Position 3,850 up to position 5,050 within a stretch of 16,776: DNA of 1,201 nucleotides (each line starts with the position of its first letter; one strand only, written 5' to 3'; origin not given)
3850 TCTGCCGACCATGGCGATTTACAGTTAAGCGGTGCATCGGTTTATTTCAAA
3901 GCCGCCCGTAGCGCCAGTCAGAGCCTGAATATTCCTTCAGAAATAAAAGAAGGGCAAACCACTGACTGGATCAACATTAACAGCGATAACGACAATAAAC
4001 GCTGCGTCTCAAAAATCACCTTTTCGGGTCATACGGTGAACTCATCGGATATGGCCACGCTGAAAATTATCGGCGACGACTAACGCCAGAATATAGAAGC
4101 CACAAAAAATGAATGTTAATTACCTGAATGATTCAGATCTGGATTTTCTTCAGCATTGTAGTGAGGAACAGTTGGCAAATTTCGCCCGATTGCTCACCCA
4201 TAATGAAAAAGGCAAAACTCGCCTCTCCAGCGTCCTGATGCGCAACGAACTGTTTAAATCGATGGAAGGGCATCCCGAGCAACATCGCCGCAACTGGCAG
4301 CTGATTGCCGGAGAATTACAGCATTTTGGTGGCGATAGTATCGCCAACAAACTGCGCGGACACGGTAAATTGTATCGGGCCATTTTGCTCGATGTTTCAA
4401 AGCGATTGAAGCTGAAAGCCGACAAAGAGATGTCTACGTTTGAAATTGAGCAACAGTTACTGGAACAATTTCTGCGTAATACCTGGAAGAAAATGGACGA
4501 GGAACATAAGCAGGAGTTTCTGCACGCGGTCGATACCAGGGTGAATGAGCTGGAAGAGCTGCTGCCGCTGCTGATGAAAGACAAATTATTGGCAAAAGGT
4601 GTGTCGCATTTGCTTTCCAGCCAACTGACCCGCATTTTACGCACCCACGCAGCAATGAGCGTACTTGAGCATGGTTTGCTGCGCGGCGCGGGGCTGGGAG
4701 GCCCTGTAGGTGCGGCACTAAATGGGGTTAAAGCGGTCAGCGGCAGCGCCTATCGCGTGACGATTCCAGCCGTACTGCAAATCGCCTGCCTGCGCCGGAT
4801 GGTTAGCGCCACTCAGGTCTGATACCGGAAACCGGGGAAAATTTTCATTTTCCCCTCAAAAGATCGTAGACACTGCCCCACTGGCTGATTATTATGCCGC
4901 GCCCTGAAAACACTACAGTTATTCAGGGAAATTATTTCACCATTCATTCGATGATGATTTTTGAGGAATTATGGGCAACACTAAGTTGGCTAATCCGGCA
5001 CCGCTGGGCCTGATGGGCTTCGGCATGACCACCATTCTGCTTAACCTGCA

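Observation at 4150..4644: Long antisense ORF embedded in yaaW (htgA/mbiA locus)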

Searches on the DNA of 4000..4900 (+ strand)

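Call 4: search_dna_similar(query=window:4000-4900:+, collection=ecoli_genomes, mode=near, max_rows=30, rows=spread)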
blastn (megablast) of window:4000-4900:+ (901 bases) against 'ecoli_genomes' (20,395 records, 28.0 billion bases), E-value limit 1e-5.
Records with a match: 5425; places in all: 5425; records where one place covers at least 80% of the query: 5424.
Genomes with a match: 5425 of 5426; with a place that covers at least 80% of the query: 5424. Places per genome that has any: lowest 1, median 1, highest 1. On chromosomes: 5422 places; on plasmids: 3.
Best place of each record, by identity: >=99% 602; 95-99% 4823.
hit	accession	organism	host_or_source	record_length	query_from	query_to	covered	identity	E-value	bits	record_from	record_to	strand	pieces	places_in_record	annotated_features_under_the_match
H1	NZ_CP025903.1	Escherichia coli strain 300709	Homo sapiens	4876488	1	901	100%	100.0%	0e+0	1664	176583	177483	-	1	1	msyB: acidic protein MsyB | yaaI: DUF2541 family protein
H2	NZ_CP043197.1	Escherichia coli O16:H48 strain PG20180061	mouse gut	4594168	1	901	100%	99.7%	0e+0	1648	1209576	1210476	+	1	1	msyB: acidic protein MsyB | yaaI: DUF2541 family protein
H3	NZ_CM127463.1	Escherichia coli strain ANT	seawater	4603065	1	901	100%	99.7%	0e+0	1648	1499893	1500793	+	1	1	msyB: acidic protein MsyB | yaaI: DUF2541 family protein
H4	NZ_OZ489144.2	Escherichia coli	-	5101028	1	901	100%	99.6%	0e+0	1642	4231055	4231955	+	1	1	msyB: acidic protein MsyB | yaaI: DUF2541 family protein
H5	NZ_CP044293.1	Escherichia coli strain P276M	Healthy human (stool)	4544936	1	901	100%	98.6%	0e+0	1592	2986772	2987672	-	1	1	msyB: acidic protein MsyB | yaaI: DUF2541 family protein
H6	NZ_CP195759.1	Escherichia coli strain JCKP02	yak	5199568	1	901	100%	98.6%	0e+0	1592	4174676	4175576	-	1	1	msyB: acidic protein MsyB | yaaI: DUF2541 family protein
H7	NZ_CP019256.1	Escherichia coli strain 13TMH22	Homo sapiens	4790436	1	901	100%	98.4%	0e+0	1587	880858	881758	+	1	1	msyB: acidic protein MsyB | yaaI: DUF2541 family protein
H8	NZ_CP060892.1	Escherichia coli strain EC22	Homo sapiens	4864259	1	901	100%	98.4%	0e+0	1587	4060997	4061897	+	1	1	msyB: acidic protein MsyB | yaaI: DUF2541 family protein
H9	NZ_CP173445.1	Escherichia coli strain 98233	Homo sapiens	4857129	1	901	100%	98.4%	0e+0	1587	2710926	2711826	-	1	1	msyB: acidic protein MsyB | yaaI: DUF2541 family protein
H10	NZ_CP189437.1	Escherichia coli strain AR96.3A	cat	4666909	1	901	100%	98.4%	0e+0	1587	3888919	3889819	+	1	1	msyB: acidic protein MsyB | yaaI: DUF2541 family protein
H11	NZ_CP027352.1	Escherichia coli strain 2012C-4606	missing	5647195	1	901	100%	98.3%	0e+0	1581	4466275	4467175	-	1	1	msyB: acidic protein MsyB | yaaI: DUF2541 family protein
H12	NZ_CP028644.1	Escherichia coli strain 131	cattle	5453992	1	901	100%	98.3%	0e+0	1581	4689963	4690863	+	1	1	msyB: acidic protein MsyB | yaaI: DUF2541 family protein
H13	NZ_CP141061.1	Escherichia coli strain KE55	Homo sapiens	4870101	1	901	100%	98.3%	0e+0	1581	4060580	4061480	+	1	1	msyB: acidic protein MsyB | yaaI: DUF2541 family protein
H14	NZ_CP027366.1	Escherichia coli strain 89-3156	missing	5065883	1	901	100%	98.2%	0e+0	1576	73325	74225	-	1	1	msyB: acidic protein MsyB | yaaI: DUF2541 family protein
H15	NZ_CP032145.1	Escherichia coli strain 15.TR.026_OXA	Larus michahellis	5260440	1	901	100%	98.1%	0e+0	1570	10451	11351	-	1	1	msyB: acidic protein MsyB | yaaI: DUF2541 family protein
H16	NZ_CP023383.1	Escherichia coli strain 1223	canine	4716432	1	901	100%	98.0%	0e+0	1565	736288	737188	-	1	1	msyB: acidic protein MsyB | yaaI: DUF2541 family protein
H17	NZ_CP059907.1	Escherichia coli strain 181.1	Turkey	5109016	1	901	100%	97.9%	0e+0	1559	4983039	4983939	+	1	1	msyB: acidic protein MsyB | yaaI: DUF2541 family protein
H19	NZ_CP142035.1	Escherichia coli strain HS4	Homo sapiens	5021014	1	901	100%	97.8%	0e+0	1552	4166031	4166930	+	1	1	msyB: acidic protein MsyB | yaaI: DUF2541 family protein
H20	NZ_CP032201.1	Escherichia coli strain AR_0086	missing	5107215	1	901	100%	97.6%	0e+0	1543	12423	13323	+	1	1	msyB: acidic protein MsyB | yaaI: DUF2541 family protein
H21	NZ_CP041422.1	Escherichia coli strain STEC409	Diarrheal patient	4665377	1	901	100%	97.6%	0e+0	1543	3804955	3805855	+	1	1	msyB: acidic protein MsyB | yaaI: DUF2541 family protein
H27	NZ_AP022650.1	Escherichia coli strain 09-02E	Homo sapiens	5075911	1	901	100%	97.4%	0e+0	1537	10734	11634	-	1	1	msyB: acidic protein MsyB | yaaI: DUF2541 family protein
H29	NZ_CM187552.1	Escherichia coli strain EcST1193 MDBZ1340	Homo sapiens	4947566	1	901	100%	97.4%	0e+0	1537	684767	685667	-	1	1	msyB: acidic protein MsyB | yaaI: DUF2541 family protein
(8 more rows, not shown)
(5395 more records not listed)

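Call 6: get_annotated_region(hit=H1, flank=1500)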
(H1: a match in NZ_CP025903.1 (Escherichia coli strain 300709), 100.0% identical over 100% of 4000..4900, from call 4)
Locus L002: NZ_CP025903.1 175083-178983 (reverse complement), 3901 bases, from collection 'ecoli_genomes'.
description: Escherichia coli strain 300709 chromosome, complete genome
organism: Escherichia coli strain 300709 (NCBI taxid 562)
replicon: chromosome; assembly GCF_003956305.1
host: Homo sapiens; source: stool; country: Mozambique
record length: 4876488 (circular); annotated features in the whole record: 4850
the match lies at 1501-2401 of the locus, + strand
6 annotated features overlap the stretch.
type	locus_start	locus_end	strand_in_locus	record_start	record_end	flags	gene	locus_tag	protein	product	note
CDS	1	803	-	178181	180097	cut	dnaK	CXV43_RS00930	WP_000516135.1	molecular chaperone DnaK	-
CDS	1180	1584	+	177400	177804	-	yaaI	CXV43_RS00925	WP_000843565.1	DUF2541 family protein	-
CDS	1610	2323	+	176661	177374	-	msyB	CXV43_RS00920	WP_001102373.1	acidic protein MsyB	-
CDS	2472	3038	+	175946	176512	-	satP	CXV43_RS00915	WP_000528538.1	acetate uptake transporter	-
CDS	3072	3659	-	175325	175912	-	mog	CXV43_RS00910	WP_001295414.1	molybdopterin adenylyltransferase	-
CDS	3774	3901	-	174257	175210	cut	tal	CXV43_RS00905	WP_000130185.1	transaldolase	-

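Call 25: get_annotated_region(hit=H5, flank=0)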
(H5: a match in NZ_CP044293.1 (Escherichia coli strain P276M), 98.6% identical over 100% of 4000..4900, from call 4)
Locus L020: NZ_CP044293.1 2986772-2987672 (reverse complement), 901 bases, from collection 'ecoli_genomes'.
description: Escherichia coli strain P276M chromosome, complete genome
organism: Escherichia coli strain P276M (NCBI taxid 562)
replicon: chromosome; assembly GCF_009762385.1
host: -; source: Healthy human (stool); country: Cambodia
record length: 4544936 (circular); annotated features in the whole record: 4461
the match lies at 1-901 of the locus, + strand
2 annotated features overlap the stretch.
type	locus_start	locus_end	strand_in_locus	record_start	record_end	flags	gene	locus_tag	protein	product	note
CDS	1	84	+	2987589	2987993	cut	yaaI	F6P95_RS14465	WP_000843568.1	DUF2541 family protein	-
CDS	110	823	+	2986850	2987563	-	msyB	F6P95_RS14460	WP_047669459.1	acidic protein MsyB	-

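Call 26: get_annotated_region(hit=H7, flank=0)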
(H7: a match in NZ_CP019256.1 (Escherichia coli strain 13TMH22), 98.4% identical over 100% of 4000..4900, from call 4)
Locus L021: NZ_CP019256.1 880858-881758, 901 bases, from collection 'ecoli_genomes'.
description: Escherichia coli strain 13TMH22 chromosome, complete genome
organism: Escherichia coli strain 13TMH22 (NCBI taxid 562)
replicon: chromosome; assembly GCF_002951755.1
host: Homo sapiens; source: urine; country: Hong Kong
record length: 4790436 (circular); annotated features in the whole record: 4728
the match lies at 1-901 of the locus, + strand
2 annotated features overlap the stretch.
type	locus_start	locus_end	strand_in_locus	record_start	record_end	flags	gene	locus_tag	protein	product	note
CDS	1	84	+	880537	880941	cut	yaaI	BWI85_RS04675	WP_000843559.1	DUF2541 family protein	-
CDS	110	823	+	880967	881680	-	msyB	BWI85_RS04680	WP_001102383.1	acidic protein MsyB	-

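Call 27: get_annotated_region(hit=H11, flank=0)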
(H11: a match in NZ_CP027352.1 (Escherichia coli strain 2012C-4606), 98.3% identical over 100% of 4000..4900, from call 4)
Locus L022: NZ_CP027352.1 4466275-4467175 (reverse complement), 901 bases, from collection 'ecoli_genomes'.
description: Escherichia coli strain 2012C-4606 chromosome, complete genome
organism: Escherichia coli strain 2012C-4606 (NCBI taxid 562)
replicon: chromosome; assembly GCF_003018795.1
host: missing; source: stool; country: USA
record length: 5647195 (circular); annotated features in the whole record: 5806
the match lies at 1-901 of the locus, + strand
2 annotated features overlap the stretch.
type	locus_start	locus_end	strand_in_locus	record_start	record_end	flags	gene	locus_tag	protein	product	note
CDS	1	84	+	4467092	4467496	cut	yaaI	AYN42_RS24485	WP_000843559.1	DUF2541 family protein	-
CDS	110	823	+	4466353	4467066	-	msyB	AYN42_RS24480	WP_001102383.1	acidic protein MsyB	-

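Call 28: get_annotated_region(hit=H14, flank=0)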
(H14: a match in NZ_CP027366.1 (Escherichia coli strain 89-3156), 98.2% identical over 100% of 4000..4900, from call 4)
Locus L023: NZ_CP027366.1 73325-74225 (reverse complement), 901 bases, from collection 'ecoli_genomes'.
description: Escherichia coli strain 89-3156 chromosome, complete genome
organism: Escherichia coli strain 89-3156 (NCBI taxid 562)
replicon: chromosome; assembly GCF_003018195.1
host: missing; source: missing; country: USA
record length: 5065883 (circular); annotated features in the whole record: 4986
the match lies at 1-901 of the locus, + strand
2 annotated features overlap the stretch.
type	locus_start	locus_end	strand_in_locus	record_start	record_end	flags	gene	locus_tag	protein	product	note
CDS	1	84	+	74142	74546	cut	yaaI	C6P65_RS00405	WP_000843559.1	DUF2541 family protein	-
CDS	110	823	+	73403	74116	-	msyB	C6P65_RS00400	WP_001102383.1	acidic protein MsyB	-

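Call 29: get_annotated_region(hit=H15, flank=0)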
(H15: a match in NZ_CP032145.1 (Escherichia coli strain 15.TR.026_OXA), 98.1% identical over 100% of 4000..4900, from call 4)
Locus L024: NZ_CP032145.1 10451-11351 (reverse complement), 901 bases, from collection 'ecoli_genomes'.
description: Escherichia coli strain 15.TR.026_OXA chromosome, complete genome
organism: Escherichia coli strain 15.TR.026_OXA (NCBI taxid 562)
replicon: chromosome; assembly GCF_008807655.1
host: Larus michahellis; source: -; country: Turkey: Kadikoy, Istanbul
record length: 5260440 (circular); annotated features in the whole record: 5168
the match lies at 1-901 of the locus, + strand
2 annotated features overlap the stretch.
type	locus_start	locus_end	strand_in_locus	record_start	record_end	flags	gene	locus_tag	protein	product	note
CDS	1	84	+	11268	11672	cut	yaaI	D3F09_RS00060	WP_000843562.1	DUF2541 family protein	-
CDS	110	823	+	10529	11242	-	msyB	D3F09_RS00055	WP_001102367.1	acidic protein MsyB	-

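Call 30: get_annotated_region(hit=H16, flank=0)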
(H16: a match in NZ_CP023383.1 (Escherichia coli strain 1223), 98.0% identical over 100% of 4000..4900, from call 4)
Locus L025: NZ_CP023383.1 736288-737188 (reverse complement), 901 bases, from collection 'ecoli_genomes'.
description: Escherichia coli strain 1223 chromosome, complete genome
organism: Escherichia coli strain 1223 (NCBI taxid 562)
replicon: chromosome; assembly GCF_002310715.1
host: canine; source: missing; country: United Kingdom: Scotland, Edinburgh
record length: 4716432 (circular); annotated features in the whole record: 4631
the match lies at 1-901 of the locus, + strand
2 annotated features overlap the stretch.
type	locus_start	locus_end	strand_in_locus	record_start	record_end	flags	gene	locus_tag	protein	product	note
CDS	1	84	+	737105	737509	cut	yaaI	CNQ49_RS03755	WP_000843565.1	DUF2541 family protein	-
CDS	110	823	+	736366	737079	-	msyB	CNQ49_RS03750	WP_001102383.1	acidic protein MsyB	-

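Call 31: get_annotated_region(hit=H17, flank=0)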
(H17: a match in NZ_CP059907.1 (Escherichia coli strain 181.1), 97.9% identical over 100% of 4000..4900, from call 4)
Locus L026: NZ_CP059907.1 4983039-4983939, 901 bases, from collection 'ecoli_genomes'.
description: Escherichia coli strain 181.1 chromosome, complete genome
organism: Escherichia coli strain 181.1 (NCBI taxid 562)
replicon: chromosome; assembly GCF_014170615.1
host: Turkey; source: -; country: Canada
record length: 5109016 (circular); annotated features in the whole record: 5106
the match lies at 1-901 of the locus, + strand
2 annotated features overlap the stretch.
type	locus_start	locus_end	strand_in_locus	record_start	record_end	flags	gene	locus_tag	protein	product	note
CDS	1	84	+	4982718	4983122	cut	yaaI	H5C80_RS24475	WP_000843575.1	DUF2541 family protein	-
CDS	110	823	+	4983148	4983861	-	msyB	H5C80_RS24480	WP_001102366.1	acidic protein MsyB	-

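Call 32: get_annotated_region(hit=H19, flank=0)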
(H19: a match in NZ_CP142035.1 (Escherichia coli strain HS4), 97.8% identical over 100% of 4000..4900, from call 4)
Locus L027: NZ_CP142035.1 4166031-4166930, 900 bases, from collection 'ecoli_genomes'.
description: Escherichia coli strain HS4 chromosome, complete genome
organism: Escherichia coli strain HS4 (NCBI taxid 562)
replicon: chromosome; assembly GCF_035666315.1
host: Homo sapiens; source: bile; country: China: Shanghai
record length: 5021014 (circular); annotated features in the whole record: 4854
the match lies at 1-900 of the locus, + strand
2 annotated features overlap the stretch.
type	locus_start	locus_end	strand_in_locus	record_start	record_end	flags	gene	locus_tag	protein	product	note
CDS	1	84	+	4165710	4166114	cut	yaaI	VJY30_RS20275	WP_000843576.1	DUF2541 family protein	-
CDS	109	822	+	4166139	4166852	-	msyB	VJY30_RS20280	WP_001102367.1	acidic protein MsyB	-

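Call 33: get_annotated_region(hit=H20, flank=0)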
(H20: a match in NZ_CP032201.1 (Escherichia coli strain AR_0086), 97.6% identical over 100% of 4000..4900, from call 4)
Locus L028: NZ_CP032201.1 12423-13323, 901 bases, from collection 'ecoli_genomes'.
description: Escherichia coli strain AR_0086 chromosome, complete genome
organism: Escherichia coli strain AR_0086 (NCBI taxid 562)
replicon: chromosome; assembly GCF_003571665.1
host: missing; source: missing; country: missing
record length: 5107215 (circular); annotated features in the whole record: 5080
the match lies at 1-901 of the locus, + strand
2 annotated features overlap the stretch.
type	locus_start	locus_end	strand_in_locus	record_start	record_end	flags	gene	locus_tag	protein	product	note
CDS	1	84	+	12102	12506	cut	yaaI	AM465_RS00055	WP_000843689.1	DUF2541 family protein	-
CDS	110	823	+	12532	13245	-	msyB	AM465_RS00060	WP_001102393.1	acidic protein MsyB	-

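Call 34: get_annotated_region(hit=H21, flank=0)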
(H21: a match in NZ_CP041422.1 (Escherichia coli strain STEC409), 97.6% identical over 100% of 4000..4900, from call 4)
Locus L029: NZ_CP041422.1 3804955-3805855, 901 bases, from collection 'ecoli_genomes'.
description: Escherichia coli strain STEC409 chromosome, complete genome
organism: Escherichia coli strain STEC409 (NCBI taxid 562)
replicon: chromosome; assembly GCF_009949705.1
host: -; source: Diarrheal patient; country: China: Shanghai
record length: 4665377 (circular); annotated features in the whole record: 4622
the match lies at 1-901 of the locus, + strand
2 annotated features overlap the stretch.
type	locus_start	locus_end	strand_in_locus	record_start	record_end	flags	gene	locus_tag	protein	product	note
CDS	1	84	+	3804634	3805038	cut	yaaI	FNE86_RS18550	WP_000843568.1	DUF2541 family protein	-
CDS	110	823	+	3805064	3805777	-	msyB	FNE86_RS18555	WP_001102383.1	acidic protein MsyB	-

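Call 35: get_annotated_region(hit=H27, flank=0)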
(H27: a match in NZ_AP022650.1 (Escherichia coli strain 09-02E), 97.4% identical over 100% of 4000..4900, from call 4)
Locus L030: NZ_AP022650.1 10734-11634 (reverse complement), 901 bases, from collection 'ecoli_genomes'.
description: Escherichia coli strain 09-02E chromosome, complete genome
organism: Escherichia coli strain 09-02E (NCBI taxid 562)
replicon: chromosome; assembly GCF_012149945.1
host: Homo sapiens; source: -; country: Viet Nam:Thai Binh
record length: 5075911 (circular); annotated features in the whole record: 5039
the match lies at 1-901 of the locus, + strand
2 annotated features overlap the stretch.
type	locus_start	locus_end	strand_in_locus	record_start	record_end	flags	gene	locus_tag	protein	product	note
CDS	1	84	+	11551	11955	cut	yaaI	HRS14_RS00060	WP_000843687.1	DUF2541 family protein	-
CDS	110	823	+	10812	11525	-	msyB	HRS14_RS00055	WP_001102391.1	acidic protein MsyB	-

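Call 36: get_annotated_region(hit=H29, flank=0)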
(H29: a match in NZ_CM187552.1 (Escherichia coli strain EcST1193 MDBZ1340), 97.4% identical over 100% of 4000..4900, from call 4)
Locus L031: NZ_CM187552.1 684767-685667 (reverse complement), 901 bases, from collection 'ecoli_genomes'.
description: Escherichia coli strain EcST1193 MDBZ1340 chromosome, whole genome shotgun sequence
organism: Escherichia coli strain EcST1193 MDBZ1340 (NCBI taxid 562)
replicon: chromosome; assembly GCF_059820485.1
host: Homo sapiens; source: -; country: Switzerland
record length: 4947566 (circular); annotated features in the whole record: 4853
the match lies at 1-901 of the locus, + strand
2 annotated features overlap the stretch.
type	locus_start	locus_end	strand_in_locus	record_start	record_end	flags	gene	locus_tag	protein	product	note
CDS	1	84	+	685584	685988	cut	yaaI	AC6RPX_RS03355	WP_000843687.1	DUF2541 family protein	-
CDS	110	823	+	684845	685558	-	msyB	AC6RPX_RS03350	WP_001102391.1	acidic protein MsyB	-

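Call 41: search_dna_similar(query=window:4294-4342:+, collection=ecoli_genomes, mode=near, max_rows=8, rows=spread)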
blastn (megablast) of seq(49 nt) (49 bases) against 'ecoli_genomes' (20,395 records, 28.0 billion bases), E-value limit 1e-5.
Records with a match: 4700; places in all: 4700; records where one place covers at least 80% of the query: 4700.
Genomes with a match: 4700 of 5426; with a place that covers at least 80% of the query: 4700. Places per genome that has any: lowest 1, median 1, highest 1. On chromosomes: 4697 places; on plasmids: 3.
Best place of each record, by identity: >=99% 1756; 95-99% 2943; 90-95% 1.
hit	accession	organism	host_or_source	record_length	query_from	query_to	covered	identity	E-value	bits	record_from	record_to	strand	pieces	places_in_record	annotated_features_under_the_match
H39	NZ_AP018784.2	Escherichia coli strain SK1144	-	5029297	1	49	100%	100.0%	2e-16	92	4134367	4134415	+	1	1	msyB: acidic protein MsyB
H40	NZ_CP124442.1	Escherichia coli strain AVS0196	environmental: river near WWTP effluent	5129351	1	49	100%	100.0%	2e-16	92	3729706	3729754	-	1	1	msyB: acidic protein MsyB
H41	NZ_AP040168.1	Escherichia coli strain NR2550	Homo sapiens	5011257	1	49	100%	100.0%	2e-16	92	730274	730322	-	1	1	msyB: acidic protein MsyB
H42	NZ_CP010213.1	Escherichia coli strain M15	mouse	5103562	1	49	100%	98.0%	7e-15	86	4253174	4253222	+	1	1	msyB: acidic protein MsyB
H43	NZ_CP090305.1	Escherichia coli strain Z503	Homo sapiens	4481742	1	49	100%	98.0%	7e-15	86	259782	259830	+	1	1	msyB: acidic protein MsyB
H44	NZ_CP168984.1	Escherichia coli strain UTME-3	Veal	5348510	1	49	100%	98.0%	7e-15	86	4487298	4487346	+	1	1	msyB: acidic protein MsyB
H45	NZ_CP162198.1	Escherichia coli strain STK39-3-E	Coriander, import product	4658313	1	49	100%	98.0%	7e-15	86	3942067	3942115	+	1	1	msyB: acidic protein MsyB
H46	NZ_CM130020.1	Escherichia coli strain EEC_W5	Gallus gallus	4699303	1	47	96%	95.7%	4e-12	77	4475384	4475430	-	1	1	msyB: acidic protein MsyB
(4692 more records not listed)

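Call 42: search_dna_similar(query=window:4126-4174:+, collection=ecoli_genomes, mode=near, max_rows=8, rows=spread)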
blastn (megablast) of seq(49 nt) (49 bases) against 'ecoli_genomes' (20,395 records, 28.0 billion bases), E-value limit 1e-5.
Records with a match: 1501; places in all: 1501; records where one place covers at least 80% of the query: 1501.
Genomes with a match: 1501 of 5426; with a place that covers at least 80% of the query: 1501. Places per genome that has any: lowest 1, median 1, highest 1. On chromosomes: 1501 places; on plasmids: 0.
Best place of each record, by identity: >=99% 1497; 95-99% 4.
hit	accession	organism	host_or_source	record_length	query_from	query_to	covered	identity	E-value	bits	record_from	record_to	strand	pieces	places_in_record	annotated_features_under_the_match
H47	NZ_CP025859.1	Escherichia coli strain 504239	Homo sapiens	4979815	1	49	100%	100.0%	2e-16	92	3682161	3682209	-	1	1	msyB: acidic protein MsyB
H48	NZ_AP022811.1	Escherichia coli strain JE86-ST02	Homo sapiens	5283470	1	49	100%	100.0%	2e-16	92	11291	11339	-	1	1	msyB: acidic protein MsyB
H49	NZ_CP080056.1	Escherichia coli strain 18SZHZ655Rt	Homo sapiens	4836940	1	49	100%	100.0%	2e-16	92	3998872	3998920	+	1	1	msyB: acidic protein MsyB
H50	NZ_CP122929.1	Escherichia coli strain ETEC1702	Sus scrofa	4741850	1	49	100%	100.0%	2e-16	92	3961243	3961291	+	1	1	msyB: acidic protein MsyB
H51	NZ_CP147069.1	Escherichia coli strain JKHS004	hospital wastewater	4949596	1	49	100%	100.0%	2e-16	92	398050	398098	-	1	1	msyB: acidic protein MsyB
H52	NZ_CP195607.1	Escherichia coli strain A27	cattle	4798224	1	49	100%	100.0%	2e-16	92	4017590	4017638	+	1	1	msyB: acidic protein MsyB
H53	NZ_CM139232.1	Escherichia coli strain DXMF6-3R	Giant panda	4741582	1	49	100%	100.0%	2e-16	92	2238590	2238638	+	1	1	msyB: acidic protein MsyB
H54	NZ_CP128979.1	Escherichia coli strain TUM1881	missing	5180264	1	49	100%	98.0%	7e-15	86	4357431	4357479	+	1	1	msyB: acidic protein MsyB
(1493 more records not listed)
